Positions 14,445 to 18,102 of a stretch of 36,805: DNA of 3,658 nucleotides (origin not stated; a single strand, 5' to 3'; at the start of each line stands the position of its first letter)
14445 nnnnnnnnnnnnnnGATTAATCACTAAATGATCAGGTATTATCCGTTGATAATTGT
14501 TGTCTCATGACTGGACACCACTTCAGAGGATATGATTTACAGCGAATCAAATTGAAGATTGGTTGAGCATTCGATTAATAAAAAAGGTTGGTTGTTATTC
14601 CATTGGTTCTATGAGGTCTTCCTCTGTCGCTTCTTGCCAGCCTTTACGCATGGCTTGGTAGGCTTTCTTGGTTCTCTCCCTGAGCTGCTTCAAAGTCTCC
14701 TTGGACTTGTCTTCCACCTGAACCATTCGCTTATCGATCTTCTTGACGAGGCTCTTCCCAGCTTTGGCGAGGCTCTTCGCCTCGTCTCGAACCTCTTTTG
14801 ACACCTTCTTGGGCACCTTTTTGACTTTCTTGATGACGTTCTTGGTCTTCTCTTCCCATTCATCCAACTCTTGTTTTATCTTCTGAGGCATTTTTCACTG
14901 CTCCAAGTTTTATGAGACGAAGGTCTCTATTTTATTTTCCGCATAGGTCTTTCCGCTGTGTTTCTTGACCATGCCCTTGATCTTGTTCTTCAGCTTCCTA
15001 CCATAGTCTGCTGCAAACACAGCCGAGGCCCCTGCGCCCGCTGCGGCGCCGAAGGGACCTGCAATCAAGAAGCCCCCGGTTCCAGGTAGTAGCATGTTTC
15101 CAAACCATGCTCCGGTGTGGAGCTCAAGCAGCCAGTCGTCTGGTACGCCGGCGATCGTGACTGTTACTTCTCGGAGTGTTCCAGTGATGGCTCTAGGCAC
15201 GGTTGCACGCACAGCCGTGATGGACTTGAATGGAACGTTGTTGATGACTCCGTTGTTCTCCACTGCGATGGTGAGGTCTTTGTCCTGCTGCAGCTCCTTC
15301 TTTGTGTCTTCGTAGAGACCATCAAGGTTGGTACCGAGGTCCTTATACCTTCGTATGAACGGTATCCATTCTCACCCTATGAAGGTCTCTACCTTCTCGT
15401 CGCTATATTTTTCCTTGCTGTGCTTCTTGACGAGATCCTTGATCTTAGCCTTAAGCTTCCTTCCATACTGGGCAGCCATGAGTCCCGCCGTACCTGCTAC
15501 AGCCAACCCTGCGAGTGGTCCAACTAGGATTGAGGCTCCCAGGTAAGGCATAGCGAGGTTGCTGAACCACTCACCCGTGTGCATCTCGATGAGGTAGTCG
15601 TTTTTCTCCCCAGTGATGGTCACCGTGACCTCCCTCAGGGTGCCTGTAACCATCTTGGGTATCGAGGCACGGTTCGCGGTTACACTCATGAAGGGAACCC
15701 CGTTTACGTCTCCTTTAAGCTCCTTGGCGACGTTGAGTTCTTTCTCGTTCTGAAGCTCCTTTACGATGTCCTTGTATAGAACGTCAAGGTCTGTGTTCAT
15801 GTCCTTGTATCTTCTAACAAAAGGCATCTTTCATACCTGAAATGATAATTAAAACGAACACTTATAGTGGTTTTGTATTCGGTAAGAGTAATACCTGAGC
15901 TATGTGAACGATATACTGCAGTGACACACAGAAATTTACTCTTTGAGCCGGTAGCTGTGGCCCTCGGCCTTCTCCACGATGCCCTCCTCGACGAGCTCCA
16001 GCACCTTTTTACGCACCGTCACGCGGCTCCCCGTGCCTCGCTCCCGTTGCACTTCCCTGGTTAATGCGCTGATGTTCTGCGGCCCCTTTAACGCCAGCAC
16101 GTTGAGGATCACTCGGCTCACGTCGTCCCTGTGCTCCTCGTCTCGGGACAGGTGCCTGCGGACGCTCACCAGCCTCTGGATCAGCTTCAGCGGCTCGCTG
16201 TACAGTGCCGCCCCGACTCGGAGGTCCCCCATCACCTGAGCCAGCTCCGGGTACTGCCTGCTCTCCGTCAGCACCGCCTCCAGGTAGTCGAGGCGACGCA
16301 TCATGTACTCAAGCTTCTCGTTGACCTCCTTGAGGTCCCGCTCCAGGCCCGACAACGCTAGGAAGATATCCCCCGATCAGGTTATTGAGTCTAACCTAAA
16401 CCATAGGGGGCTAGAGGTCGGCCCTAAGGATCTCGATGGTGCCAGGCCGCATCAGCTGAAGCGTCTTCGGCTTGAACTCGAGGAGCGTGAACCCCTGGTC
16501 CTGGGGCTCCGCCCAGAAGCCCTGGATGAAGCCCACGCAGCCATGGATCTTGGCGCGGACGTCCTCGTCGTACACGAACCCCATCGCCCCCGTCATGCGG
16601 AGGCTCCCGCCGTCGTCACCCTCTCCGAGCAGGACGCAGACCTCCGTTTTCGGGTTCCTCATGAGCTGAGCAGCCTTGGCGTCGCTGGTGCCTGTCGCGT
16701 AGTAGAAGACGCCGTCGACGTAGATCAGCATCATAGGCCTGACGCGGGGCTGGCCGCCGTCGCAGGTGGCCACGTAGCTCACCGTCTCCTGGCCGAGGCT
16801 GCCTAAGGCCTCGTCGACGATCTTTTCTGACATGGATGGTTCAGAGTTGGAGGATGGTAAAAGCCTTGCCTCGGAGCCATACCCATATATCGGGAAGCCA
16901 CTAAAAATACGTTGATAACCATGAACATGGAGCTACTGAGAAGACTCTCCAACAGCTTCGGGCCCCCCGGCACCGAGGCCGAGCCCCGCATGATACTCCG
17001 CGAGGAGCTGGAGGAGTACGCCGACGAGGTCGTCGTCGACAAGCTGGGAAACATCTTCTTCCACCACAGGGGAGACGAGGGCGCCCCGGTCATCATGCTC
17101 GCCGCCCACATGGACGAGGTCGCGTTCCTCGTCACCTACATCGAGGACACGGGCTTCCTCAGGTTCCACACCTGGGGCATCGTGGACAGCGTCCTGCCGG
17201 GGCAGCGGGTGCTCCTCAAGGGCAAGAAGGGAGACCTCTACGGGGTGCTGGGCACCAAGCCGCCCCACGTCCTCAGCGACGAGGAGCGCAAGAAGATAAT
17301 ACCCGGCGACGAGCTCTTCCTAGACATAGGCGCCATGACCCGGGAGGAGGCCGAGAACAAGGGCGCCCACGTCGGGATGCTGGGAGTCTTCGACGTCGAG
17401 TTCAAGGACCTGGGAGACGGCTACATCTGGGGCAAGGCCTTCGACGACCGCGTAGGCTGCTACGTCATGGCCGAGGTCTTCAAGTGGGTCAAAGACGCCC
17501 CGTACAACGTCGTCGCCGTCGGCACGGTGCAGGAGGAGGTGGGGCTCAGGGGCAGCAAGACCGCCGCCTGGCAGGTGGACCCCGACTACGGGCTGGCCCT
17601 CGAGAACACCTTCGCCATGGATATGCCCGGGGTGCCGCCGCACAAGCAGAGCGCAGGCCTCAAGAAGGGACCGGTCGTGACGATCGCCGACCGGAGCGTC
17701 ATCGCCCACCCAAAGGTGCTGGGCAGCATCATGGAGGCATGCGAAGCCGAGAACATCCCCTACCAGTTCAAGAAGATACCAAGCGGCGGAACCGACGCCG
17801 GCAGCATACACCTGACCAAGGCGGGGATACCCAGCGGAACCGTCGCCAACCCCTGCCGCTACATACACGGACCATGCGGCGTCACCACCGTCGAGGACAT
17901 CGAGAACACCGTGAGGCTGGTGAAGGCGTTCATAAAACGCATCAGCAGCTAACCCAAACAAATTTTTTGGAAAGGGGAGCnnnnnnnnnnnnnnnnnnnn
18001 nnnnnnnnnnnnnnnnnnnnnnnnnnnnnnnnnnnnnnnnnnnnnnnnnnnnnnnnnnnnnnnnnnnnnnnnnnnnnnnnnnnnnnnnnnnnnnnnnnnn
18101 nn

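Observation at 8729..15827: Cluster of six paralogous glycine-zipper-like small proteins and two Lys-rich helical proteins wrapped around three cation transporters: candidate undescribed ion-homeostasis or stress accessory system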

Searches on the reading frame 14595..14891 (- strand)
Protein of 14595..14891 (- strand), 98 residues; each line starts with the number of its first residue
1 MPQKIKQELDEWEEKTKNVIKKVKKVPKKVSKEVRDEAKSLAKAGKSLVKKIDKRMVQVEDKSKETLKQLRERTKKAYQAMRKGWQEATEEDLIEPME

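Call 3: search_protein_families(library=pfam, proteins=[window:14595-14891:-], max_evalue=1)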
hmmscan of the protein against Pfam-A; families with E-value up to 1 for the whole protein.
window:14595-14891:- (98 aa): 37 families (the best 25 are shown)
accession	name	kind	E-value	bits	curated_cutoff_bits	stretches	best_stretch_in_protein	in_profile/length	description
PF08641.17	Mis14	-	8.7e-05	23.4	24.9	1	3-88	40-123/133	Kinetochore protein Mis14 like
PF14643.11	DUF4455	-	0.001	18.2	30.4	1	1-89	235-324/469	Domain of unknown function (DUF4455)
PF11740.13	KfrA_N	-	0.0015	19.6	26.1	1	3-80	34-105/113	Plasmid replication region DNA-binding N-term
PF04012.17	PspA_IM30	-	0.0019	18.3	33.9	1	30-94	28-86/220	PspA/IM30 family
PF14716.13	HHH_8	-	0.0027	18.5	30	1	17-56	31-68/73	Helix-hairpin-helix domain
PF01442.23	Apolipoprotein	-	0.0031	17.7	90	1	5-91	2-92/190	Apolipoprotein A1/A4/E domain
PF09718.15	Tape_meas_lam_C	-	0.022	15.2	23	1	6-47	8-49/76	Lambda phage tail tape-measure protein (Tape_meas_lam_C)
PF07464.16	ApoLp-III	-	0.025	15.1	36.3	1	5-87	56-138/146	Apolipophorin-III precursor (apoLp-III)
PF20117.4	DUF6507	-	0.032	15.2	25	1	2-82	8-85/120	Family of unknown function (DUF6507)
PF10368.14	YkyA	-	0.035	14.3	28.8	1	5-90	42-129/186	Putative cell-wall binding lipoprotein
PF07730.19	HisKA_3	-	0.037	15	24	0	58-82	33-57/68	Histidine kinase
PF24564.1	DUF7605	-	0.045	14.1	27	1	10-87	67-143/183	Domain of unknown function (DUF7605)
PF24309.1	IMEF_Flp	-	0.056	13.7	27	1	48-86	90-129/135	IMEF cargo Flp protein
PF05388.16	Carbpep_Y_N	-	0.071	13.9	25.8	0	4-41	47-83/127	Carboxypeptidase Y pro-peptide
PF03908.18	Sec20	-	0.079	13.3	27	1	50-81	11-42/92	Sec20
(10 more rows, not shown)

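Call 9: search_protein_families(library=ncbifam, proteins=[window:14595-14891:-], max_evalue=1)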
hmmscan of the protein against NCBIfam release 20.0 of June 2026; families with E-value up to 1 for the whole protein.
window:14595-14891:- (98 aa): 27 families (the best 25 are shown)
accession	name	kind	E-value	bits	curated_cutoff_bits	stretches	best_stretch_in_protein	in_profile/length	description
NF052504.1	sll1863_fam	domain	0.002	18.3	35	1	3-90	7-90/93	sll1863 family stress response protein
NF033885.1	conj_TraP_IncI1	equivalog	0.0044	16.8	135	1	27-89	62-124/217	conjugal transfer protein TraP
TIGR03321.1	alt_F1F0_F0_B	exception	0.0051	16.6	224.7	1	6-96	56-148/246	alternate F1F0 ATPase, F0 subunit B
NF047958.1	broad_LIC11966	domain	0.021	15.1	40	1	3-89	33-120/134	LIC11966 family surface protein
NF003056.0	PRK03975.1-4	equivalog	0.023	14.5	115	1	14-74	50-109/145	putative transcriptional regulator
NF001933.0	PRK00711.1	subfamily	0.024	13.6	383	1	39-84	91-136/429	D-amino acid dehydrogenase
NF047706.1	LIC12611_phage_tail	subfamily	0.039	12.7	480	1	15-84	19-247/628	LIC12611 family phage tail protein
NF033916.0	antiphage_ZorA_3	subfamily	0.048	12.5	250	1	3-84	364-452/509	anti-phage ZorAB system protein ZorA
NF005981.0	PRK08074.1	equivalog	0.056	11.4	789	1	13-84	562-633/931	ATP-dependent DNA helicase DinG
NF006825.1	PRK09347.1-2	subfamily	0.073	12.5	174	1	60-94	14-48/179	GTP cyclohydrolase I FolE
NF041794.1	1_anti-phage_ZorA1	equivalog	0.082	11.3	750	1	4-85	473-561/729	type I Zorya anti-phage system protein ZorA1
NF051880.1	FlagAsmCDGMPTipF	equivalog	0.1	11.4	600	1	7-88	77-156/421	flagella assembly cyclic-di-GMP phosphodiesterase TipF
NF038263.1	prot_phos_SiaA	equivalog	0.13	10.7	700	1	28-83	355-410/658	biofilm regulation protein phosphatase SiaA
NF047516.1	LA_3659_fam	equivalog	0.15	11.6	36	1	5-91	125-215/221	LA_3659 family protein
NF047514.1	SpiroCoCo_N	equivalog_domain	0.15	11.6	75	1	5-91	125-215/221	SpiroCoCo family coiled-coil protein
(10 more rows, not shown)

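Call 52: search_protein_families(library=padloc, proteins=[window:14595-14891:-], max_evalue=0.1)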
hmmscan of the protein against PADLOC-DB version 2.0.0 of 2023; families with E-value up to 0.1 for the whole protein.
window:14595-14891:- (98 aa): 11 families
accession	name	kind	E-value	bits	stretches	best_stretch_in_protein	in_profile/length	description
PDLC00638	ZorA2|ZorA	-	0.00073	16.4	1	10-86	387-500/545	MotA/ExbB/TolQ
PDLC00598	ZorA1|ZorA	-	0.0016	14.9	1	3-81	411-489/663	MotA/ExbB/TolQ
PDLC01177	CorA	-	0.0022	16.2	1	6-70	13-80/117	CorA-like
PDLC00640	ZorA2|ZorA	-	0.0036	14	1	3-83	439-519/590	MotA/ExbB/TolQ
PDLC00647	ZorA3|ZorA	-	0.0038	13.7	1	3-91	317-402/780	MotA/ExbB/TolQ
PDLC00603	ZorA1|ZorA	-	0.0045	13.6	1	3-85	470-559/727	MotA/ExbB/TolQ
PDLC00648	ZorA3|ZorA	-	0.0061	13.3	1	8-88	382-462/692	MotA/ExbB/TolQ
PDLC00637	ZorA2|ZorA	-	0.0096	12.8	1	5-90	299-381/420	MotA/ExbB/TolQ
PDLC00601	ZorA1|ZorA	-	0.012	12.2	1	3-90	340-427/699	MotA/ExbB/TolQ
PDLC04406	PDC-M09A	-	0.031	11.7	1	23-81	14-72/330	-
PDLC04891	PDC-S06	-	0.046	10.1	1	47-95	731-780/858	-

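Call 67: search_protein_families(library=ncbifam, alignment_id=A8, max_evalue=0.01)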
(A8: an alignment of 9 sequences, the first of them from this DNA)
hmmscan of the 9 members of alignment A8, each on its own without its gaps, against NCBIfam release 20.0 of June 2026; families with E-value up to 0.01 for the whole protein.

A. member 1, seq(98 aa): 3 families
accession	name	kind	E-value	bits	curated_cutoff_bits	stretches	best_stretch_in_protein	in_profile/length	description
NF052504.1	sll1863_fam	domain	0.002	18.3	35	1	3-90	7-90/93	sll1863 family stress response protein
NF033885.1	conj_TraP_IncI1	equivalog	0.0044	16.8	135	0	27-89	62-124/217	conjugal transfer protein TraP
TIGR03321.1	alt_F1F0_F0_B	exception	0.0051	16.6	224.7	1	6-96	56-148/246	alternate F1F0 ATPase, F0 subunit B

B. families by the number of members that match (of 9 scanned): 28 families (the first 25 are shown)
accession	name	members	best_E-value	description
NF033885.1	conj_TraP_IncI1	3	0.00029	conjugal transfer protein TraP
TIGR02135.1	phoU_full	3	0.00053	phosphate signaling complex protein PhoU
NF047516.1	LA_3659_fam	3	0.00065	LA_3659 family protein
NF047514.1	SpiroCoCo_N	3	0.00065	SpiroCoCo family coiled-coil protein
NF047706.1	LIC12611_phage_tail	3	0.0024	LIC12611 family phage tail protein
NF033916.0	antiphage_ZorA_3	2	0.00026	anti-phage ZorAB system protein ZorA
NF052504.1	sll1863_fam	2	0.0013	sll1863 family stress response protein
NF045673.1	c-di-GMPRcptLapD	2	0.0018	cyclic di-GMP receptor LapD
TIGR03363.1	VI_chp_8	2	0.0023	type VI secretion system protein TssA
TIGR03321.1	alt_F1F0_F0_B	2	0.0038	alternate F1F0 ATPase, F0 subunit B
NF038048.1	DIP1984_fam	2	0.0075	DIP1984 family protein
TIGR01985.1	phasin_2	1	0.0014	phasin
TIGR02169.1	SMC_prok_A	1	0.0024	chromosome segregation protein SMC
NF001542.0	PRK00373.1-1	1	0.0029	V-type ATP synthase subunit D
NF033915.0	antiphage_ZorA_2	1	0.0034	anti-phage ZorAB system protein ZorA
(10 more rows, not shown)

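Call 68: search_protein_families(library=pfam, alignment_id=A8, max_evalue=0.01)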
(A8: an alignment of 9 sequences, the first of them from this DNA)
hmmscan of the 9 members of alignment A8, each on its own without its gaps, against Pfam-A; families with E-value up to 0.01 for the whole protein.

A. member 1, seq(98 aa): 6 families
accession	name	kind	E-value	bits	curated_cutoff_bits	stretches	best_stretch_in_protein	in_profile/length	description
PF08641.17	Mis14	-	8.7e-05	23.4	24.9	1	3-88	40-123/133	Kinetochore protein Mis14 like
PF14643.11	DUF4455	-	0.001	18.2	30.4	1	1-89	235-324/469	Domain of unknown function (DUF4455)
PF11740.13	KfrA_N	-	0.0015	19.6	26.1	1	3-80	34-105/113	Plasmid replication region DNA-binding N-term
PF04012.17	PspA_IM30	-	0.0019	18.3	33.9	1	30-94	28-86/220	PspA/IM30 family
PF14716.13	HHH_8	-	0.0027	18.5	30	1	17-56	31-68/73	Helix-hairpin-helix domain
PF01442.23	Apolipoprotein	-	0.0031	17.7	90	1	5-91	2-92/190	Apolipoprotein A1/A4/E domain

B. families by the number of members that match (of 9 scanned): 28 families (the first 25 are shown)
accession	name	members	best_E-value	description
PF07464.16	ApoLp-III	6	0.00028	Apolipophorin-III precursor (apoLp-III)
PF01442.23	Apolipoprotein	6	0.00038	Apolipoprotein A1/A4/E domain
PF06008.19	Laminin_I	5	3.5e-05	Laminin Domain I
PF08641.17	Mis14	5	4e-05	Kinetochore protein Mis14 like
PF20667.3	Sec10_N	5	0.0012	Exocyst complex component Sec10, N-terminal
PF20155.4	TMP_3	4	0.00012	Tape measure protein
PF14643.11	DUF4455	3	0.001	Domain of unknown function (DUF4455)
PF12889.12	DUF3829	2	4.8e-05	Protein of unknown function (DUF3829)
PF11740.13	KfrA_N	2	0.00063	Plasmid replication region DNA-binding N-term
PF04012.17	PspA_IM30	2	0.0012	PspA/IM30 family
PF06657.18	Cep57_MT_bd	2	0.0019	Centrosome microtubule-binding domain of Cep57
PF12699.13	phiKZ_IP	2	0.004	phiKZ-like phage internal head proteins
PF19310.4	TOP_N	2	0.004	Neurolysin/Thimet oligopeptidase, N-terminal domain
PF13125.11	DUF3958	1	0.00043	Protein of unknown function (DUF3958)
PF23243.1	HEAT_HEATR1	1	0.00082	HEATR1-like, HEAT repeats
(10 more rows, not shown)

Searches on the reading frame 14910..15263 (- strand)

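Call 3: search_protein_families(library=pfam, proteins=[window:14910-15263:-], max_evalue=1)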
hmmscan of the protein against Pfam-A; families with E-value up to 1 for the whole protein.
window:14910-15263:- (117 aa): 1 family
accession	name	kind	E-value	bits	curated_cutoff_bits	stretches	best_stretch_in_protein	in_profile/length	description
PF12732.12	YtxH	-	0.0029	18.5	37.5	1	71-106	6-41/71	YtxH-like protein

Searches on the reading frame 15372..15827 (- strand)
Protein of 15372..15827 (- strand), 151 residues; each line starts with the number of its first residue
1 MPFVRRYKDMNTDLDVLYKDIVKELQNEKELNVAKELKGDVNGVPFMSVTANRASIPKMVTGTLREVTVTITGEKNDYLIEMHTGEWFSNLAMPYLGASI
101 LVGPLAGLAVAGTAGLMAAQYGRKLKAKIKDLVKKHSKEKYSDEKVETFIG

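Call 3: search_protein_families(library=pfam, proteins=[window:15372-15827:-], max_evalue=1)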
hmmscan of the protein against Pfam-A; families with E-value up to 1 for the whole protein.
window:15372-15827:- (151 aa): 3 families
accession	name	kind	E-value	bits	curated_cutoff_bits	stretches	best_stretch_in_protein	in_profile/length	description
PF05425.18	CopD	-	0.012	16.4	32.1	1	84-129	3-49/105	Copper resistance protein D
PF12732.12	YtxH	-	0.048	14.5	37.5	1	102-136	2-37/71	YtxH-like protein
PF23560.1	GBD_Hemicentin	-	0.15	12.4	27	1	60-89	22-51/100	Hemicentin galactose-binding domain-like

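Call 9: search_protein_families(library=ncbifam, proteins=[window:15372-15827:-], max_evalue=1)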
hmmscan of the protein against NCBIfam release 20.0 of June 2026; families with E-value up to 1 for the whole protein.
window:15372-15827:- (151 aa): 0 families

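Call 52: search_protein_families(library=padloc, proteins=[window:15372-15827:-], max_evalue=0.1)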
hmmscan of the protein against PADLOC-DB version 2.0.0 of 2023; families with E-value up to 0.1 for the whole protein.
window:15372-15827:- (151 aa): 0 families

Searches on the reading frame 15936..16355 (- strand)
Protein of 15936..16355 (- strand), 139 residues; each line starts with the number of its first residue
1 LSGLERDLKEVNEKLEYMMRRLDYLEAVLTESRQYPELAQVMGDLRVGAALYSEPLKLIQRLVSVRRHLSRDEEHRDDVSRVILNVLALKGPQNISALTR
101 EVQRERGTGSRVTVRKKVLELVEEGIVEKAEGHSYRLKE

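Call 3: search_protein_families(library=pfam, proteins=[window:15936-16355:-], max_evalue=1)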
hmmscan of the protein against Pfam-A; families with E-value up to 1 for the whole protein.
window:15936-16355:- (139 aa): 4 families
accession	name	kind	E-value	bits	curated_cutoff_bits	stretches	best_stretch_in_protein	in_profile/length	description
PF25212.1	HVO_A0114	-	0.00071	19.8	27.6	1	83-132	27-71/84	HVO_A0114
PF09686.15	Plasmid_RAQPRD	-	0.012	16.1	23.1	0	13-37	7-31/76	Plasmid protein of unknown function (Plasmid_RAQPRD)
PF25213.1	HVO_A0261_N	-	0.022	15.1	35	1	105-137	32-63/86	HVO_A0261 N-terminal domain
PF06825.17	HSBP1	-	0.04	14.2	28.6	1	10-32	24-46/51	Heat shock factor binding protein 1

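Call 9: search_protein_families(library=ncbifam, proteins=[window:15936-16355:-], max_evalue=1)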
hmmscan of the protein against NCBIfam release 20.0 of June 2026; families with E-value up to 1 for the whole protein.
window:15936-16355:- (139 aa): 5 families
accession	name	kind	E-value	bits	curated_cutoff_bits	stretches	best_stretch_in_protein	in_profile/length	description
NF053758.1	ChrTpTrnRegChrS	equivalog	0.029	14.1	250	1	74-129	10-60/158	chromate efflux transcriptional regulator ChrS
NF008491.0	PRK11402.1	subfamily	0.033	13.7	269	1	110-132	48-70/243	GntR family transcriptional regulator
NF047585.2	LIC10012_fam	equivalog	0.043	12.3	400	1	28-114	209-292/513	LIC10012 family protein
NF007292.0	PRK09764.1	equivalog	0.069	12.3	281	1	104-138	36-70/240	GntR family transcriptional regulator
NF010112.0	PRK13585.1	equivalog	0.14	11.7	243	1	78-128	97-144/241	1-(5-phosphoribosyl)-5-[(5-phosphoribosylamino)methylideneamino]imidazole-4-carboxamide isomerase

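Call 52: search_protein_families(library=padloc, proteins=[window:15936-16355:-], max_evalue=0.1)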
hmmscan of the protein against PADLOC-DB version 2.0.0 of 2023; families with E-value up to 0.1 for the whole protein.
window:15936-16355:- (139 aa): 4 families
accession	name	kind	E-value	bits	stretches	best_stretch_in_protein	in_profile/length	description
PDLC01879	CARF3--CARF_TM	-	0.00039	18.1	1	83-139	161-211/222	-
PDLC01044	Csa3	-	0.00056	17.8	1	51-138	116-187/194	Type I-A associated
PDLC01434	CasR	-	0.0045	14.9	1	82-137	132-182/191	"CAS-I,CAS-II,CAS-III,CAS-IV,CAS-V,CAS-VI; associated_signaling"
PDLC01858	CARF3--CARF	-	0.006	14.5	1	77-135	143-195/204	-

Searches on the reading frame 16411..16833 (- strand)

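Call 59: search_protein_families(library=pfam, proteins=[window:16411-16833:-], max_evalue=0.00001)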
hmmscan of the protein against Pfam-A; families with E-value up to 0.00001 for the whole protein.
window:16411-16833:- (140 aa): 1 family
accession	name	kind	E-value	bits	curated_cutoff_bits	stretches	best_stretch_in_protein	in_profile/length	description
PF01243.27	PNPOx_N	-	4.8e-11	43.5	28.1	1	10-127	6-118/120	Pyridoxamine 5'-phosphate oxidase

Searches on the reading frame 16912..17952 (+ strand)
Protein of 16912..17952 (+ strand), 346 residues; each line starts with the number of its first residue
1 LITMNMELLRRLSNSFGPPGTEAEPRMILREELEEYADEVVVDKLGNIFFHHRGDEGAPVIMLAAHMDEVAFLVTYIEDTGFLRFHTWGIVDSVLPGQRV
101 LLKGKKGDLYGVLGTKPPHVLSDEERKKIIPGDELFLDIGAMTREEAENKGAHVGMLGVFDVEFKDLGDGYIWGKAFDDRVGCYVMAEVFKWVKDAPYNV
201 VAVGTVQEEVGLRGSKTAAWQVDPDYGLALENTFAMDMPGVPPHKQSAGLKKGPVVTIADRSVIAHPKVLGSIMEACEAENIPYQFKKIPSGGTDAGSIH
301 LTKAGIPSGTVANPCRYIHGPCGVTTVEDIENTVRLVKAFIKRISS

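Call 59: search_protein_families(library=pfam, proteins=[window:16912-17952:+], max_evalue=0.00001)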
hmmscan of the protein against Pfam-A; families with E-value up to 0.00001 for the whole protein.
window:16912-17952:+ (346 aa): 2 families
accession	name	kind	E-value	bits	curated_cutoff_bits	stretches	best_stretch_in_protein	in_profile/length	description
PF05343.19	Peptidase_M42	-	1.7e-93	313.3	23.2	1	46-336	1-292/292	M42 glutamyl aminopeptidase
PF01546.33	Peptidase_M20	-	1.8e-08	35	24.6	1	169-342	25-205/206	Peptidase family M20/M25/M40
